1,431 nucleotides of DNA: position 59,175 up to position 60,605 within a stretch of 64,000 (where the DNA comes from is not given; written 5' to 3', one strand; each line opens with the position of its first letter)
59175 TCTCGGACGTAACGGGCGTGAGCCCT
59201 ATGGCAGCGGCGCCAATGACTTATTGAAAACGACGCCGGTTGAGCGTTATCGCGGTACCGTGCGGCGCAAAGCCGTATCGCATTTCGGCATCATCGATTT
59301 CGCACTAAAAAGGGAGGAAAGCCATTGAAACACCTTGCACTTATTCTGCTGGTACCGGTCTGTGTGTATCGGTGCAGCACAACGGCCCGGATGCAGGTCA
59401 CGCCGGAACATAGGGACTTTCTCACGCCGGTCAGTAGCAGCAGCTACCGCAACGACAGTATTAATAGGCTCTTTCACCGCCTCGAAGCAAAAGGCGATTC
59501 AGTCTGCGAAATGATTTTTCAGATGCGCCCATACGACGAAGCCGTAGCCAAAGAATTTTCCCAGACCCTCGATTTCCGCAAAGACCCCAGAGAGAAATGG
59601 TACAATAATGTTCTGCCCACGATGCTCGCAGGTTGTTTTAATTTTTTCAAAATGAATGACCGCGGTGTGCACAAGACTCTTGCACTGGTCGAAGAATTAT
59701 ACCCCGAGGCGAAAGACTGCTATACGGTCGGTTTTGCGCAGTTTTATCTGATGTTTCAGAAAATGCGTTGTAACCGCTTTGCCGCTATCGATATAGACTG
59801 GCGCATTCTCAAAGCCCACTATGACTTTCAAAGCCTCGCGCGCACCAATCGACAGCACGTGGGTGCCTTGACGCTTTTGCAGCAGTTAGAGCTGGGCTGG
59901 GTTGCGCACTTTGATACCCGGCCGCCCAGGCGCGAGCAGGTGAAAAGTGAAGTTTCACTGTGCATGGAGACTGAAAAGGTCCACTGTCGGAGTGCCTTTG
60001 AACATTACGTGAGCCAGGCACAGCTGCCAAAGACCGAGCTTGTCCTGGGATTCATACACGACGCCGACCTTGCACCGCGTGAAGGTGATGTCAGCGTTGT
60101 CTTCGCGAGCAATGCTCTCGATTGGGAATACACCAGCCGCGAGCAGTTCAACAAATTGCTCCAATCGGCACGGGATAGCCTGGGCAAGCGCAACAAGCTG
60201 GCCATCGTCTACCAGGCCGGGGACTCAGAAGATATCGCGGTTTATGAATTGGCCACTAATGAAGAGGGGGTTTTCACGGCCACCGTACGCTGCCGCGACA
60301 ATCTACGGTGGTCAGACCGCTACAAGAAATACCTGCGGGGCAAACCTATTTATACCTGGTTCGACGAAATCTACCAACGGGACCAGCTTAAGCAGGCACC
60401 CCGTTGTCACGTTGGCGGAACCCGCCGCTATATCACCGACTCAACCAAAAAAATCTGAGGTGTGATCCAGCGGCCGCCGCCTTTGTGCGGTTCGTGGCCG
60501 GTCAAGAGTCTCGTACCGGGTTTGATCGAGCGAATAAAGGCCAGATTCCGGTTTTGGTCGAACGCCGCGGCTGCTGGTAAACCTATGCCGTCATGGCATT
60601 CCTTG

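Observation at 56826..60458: Uncharacterised three-gene exported operon: two divergent alpha/beta-hydrolase-like paralogs plus a SAM-fold-like lipoprotein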

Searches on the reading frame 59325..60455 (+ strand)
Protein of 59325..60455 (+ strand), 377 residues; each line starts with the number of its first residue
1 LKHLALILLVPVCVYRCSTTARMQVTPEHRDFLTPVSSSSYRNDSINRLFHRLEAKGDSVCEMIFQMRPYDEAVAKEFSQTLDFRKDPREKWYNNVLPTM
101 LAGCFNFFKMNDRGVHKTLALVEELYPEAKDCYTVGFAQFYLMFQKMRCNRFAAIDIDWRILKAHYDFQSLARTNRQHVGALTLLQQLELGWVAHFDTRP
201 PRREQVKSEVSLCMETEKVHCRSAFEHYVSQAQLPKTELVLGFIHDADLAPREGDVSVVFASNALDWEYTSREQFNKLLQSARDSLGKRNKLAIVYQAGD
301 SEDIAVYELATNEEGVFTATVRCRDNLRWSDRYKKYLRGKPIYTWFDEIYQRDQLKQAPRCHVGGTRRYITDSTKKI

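Call 4: search_protein_families(library=pfam, proteins=[window:59325-60455:+], max_evalue=1)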
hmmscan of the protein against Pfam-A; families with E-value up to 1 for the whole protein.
window:59325-60455:+ (377 aa): 1 family
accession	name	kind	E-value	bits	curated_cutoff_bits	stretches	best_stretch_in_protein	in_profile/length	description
PF16177.11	ACAS_N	-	0.1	12.9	27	0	325-347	22-45/55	Acetyl-coenzyme A synthetase N-terminus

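Call 5: search_protein_families(library=ncbifam, proteins=[window:59325-60455:+], max_evalue=1)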
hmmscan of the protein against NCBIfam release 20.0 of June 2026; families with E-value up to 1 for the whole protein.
window:59325-60455:+ (377 aa): 0 families

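Call 11: find_homologous_proteins(query=window:59325-60455:+)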
Query window:59325-60455:+ (377 aa): 23 proteins with E <= 0.001 among 2410 candidates.
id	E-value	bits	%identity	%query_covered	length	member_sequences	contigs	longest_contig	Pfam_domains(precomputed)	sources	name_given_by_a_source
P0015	6.9e-222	754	84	100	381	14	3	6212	-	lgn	-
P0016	1.6e-215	733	100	84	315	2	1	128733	-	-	-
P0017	8.9e-211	718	83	95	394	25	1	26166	-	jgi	jgi:hypothetical protein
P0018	3.8e-191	653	71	99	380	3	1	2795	-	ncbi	-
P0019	3.0e-181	620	71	95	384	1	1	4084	-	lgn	-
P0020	8.1e-146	504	57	98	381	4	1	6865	-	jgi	jgi:hypothetical protein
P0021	3.7e-144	498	58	94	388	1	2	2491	-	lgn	-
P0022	8.0e-143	494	56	97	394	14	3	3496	-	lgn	-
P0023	1.2e-141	490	57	94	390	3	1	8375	-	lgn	-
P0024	1.6e-140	486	56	98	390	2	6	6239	-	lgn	-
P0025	4.4e-139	482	55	95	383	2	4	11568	-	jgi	-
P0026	1.7e-138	480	55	97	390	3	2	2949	-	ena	-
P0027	5.4e-138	478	55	97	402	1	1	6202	-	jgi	jgi:hypothetical protein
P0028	1.4e-137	477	55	96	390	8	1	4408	-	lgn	-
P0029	2.0e-137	476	54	97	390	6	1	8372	-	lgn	-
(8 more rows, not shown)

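Call 18: search_solved_structures(query=A1, max_evalue=10)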
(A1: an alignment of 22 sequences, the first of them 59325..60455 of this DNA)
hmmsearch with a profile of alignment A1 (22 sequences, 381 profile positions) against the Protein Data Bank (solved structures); distinct sequences matched with E-value up to 10: 0.

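Call 24: predict_structure(alignment_id=A1)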
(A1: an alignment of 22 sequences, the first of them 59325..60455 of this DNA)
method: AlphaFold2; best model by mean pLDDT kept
length: 377 residues; sequences in the alignment: 22
mean_pLDDT: 88.5   pTM: 0.88
mean pLDDT of the five models: 88.5, 88.1, 88.0, 87.9, 85.4
residues with pLDDT >= 90: 250; 70-90: 93; 50-70: 23; < 50: 11
segments of 3 or more residues with pLDDT < 50: 1-4, 11-13
pLDDT, mean of each block of 10 residues (from residue 1): 51 61 96 95 97 94 90 95 81 77 89 93 96 97 97 96 97 85 96 80 92 93 97 95 93 95 89 94 90 94 94 92 91 80 89 83 78 52
secondary structure, 60 per line:
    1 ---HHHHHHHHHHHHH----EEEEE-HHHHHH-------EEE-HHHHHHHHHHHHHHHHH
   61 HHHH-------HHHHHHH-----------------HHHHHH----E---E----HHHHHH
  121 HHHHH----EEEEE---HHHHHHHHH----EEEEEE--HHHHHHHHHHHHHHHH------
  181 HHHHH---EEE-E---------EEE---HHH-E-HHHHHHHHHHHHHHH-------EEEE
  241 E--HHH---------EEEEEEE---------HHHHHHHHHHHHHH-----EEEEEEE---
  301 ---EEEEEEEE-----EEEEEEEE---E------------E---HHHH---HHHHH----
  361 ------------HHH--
elements in order: H4-16 E21-25 H27-32 E40-42 H44-64 H72-78 H96-101 H115-125 E130-134 H138-146 E151-156 H159-174 H181-185 E189-191 E203-205 H215-229 E237-241 E256-262 H272-285 E291-297 E304-311 E317-324 H345-348 H352-356

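Call 28: fold_search(model_id=the predicted structure, library=pdb)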
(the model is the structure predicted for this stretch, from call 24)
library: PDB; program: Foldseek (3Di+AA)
matches with E <= 10: 1111; with E <= 0.001: 100
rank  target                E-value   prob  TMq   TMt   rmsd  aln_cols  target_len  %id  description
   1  7nbm_D                2.0e-05  1.00  0.26  0.36  11.3       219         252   10  Co-crystal structure of Human Nicotinamide N-methyltransferase (NNMT) with the bisubstrate-like inhibitor (33) (released 2021-03-17)
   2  21ln_B                5.8e-05  1.00  0.26  0.37  11.2       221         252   11  Crystal structure of compound 2 bound to human Nicotinamide N-methyltransferase (released 2026-03-11)
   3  7bkg_D                6.2e-05  1.00  0.26  0.36   9.7       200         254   11  Co-crystal structure of Human Nicotinamide N-methyltransferase (NNMT) with the tricyclic inhibitor (2) (released 2021-03-17)
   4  2iip_D                6.2e-05  1.00  0.27  0.38  10.0       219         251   12  Human Nicotinamide N-methyltransferase (released 2006-10-10)
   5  7bkg_B                7.0e-05  1.00  0.26  0.35  11.6       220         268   10  Co-crystal structure of Human Nicotinamide N-methyltransferase (NNMT) with the tricyclic inhibitor (2) (released 2021-03-17)
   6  7ble_B                8.9e-05  1.00  0.26  0.35  11.3       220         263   11  Co-crystal structure of Human Nicotinamide N-methyltransferase (NNMT) with the tricyclic inhibitor (3) (released 2021-03-17)
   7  5yjf_A                9.4e-05  1.00  0.26  0.36  11.1       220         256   12  Co-crystal structure of Human Nicotinamide N-methyltransferase (NNMT) with small molecule analog of Nicotinamide (released 2018-03-21)
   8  7wzg_C                9.4e-05  1.00  0.22  0.33  12.8       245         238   11  Cypemycin N-terminal methyltransferase CypM (released 2023-02-22)
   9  7wzg_D                9.4e-05  0.99  0.22  0.33  13.0       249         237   12  Cypemycin N-terminal methyltransferase CypM (released 2023-02-22)
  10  21ln_A                1.0e-04  1.00  0.27  0.37  10.0       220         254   11  Crystal structure of compound 2 bound to human Nicotinamide N-methyltransferase (released 2026-03-11)
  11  2iip_C                1.0e-04  1.00  0.26  0.36  11.5       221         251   11  Human Nicotinamide N-methyltransferase (released 2006-10-10)
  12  2iip_B                1.0e-04  1.00  0.25  0.34  11.4       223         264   10  Human Nicotinamide N-methyltransferase (released 2006-10-10)
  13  9h5o_B                1.1e-04  1.00  0.26  0.37  11.2       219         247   11  NNMT-SAM IN COMPLEX WITH 20s (released 2025-05-21)
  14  9gvm_B                1.1e-04  1.00  0.26  0.36  11.2       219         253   11  NNMT-SAH IN COMPLEX WITH 20p (released 2025-05-14)
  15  7nbq_B                1.1e-04  1.00  0.26  0.35  10.7       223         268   10  Co-crystal structure of Human Nicotinamide N-methyltransferase (NNMT) with the tricyclic inhibitor (4) (released 2021-03-17)
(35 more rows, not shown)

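Call 90: search_protein_families(library=padloc, proteins=[window:59325-60455:+], max_evalue=0.01)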
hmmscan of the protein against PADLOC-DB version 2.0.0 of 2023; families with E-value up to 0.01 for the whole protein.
window:59325-60455:+ (377 aa): 0 families
